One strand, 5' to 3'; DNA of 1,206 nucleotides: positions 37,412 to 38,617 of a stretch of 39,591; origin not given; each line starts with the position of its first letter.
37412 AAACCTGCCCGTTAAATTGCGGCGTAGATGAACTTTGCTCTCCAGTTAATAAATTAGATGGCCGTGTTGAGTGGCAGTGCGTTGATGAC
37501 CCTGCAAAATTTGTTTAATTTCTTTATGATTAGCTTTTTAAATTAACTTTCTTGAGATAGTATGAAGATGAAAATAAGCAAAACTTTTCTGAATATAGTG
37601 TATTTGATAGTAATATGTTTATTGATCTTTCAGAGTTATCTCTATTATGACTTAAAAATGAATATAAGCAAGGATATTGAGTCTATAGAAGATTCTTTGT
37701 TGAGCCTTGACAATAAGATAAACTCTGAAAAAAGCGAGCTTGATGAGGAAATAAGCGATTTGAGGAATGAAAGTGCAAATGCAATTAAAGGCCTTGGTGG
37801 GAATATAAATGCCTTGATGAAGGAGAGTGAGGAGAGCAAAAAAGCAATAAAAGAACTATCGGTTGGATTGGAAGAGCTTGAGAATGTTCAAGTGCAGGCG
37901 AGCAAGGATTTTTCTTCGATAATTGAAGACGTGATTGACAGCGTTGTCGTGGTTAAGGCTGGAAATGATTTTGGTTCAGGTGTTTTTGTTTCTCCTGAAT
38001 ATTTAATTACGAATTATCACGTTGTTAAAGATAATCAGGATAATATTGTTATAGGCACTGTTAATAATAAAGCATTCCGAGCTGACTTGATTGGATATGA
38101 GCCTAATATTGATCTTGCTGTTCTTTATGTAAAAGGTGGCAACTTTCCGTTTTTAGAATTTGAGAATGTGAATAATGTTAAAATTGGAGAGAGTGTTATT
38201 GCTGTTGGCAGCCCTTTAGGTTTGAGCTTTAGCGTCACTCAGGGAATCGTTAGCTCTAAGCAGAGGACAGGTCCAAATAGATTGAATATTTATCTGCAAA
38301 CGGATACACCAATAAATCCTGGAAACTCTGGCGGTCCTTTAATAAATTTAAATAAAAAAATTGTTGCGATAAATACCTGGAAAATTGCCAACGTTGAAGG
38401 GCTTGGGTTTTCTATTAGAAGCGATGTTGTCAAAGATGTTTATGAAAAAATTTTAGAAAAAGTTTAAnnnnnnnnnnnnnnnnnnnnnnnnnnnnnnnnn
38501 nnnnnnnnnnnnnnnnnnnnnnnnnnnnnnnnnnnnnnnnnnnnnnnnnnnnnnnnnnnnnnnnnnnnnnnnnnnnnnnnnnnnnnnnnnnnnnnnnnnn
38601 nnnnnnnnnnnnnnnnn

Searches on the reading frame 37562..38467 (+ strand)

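Call 87: search_protein_families(library=pfam, proteins=[window:37562-38467:+], max_evalue=0.0001)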
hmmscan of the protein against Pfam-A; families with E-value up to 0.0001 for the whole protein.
window:37562-38467:+ (301 aa): 2 families
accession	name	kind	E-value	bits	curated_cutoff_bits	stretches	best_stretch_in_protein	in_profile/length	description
PF13365.12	Trypsin_2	-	5.8e-30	105.4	27.6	1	138-270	1-144/144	Trypsin-like peptidase domain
PF00089.32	Trypsin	-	5.6e-13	49.6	20.6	1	131-292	18-218/220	Trypsin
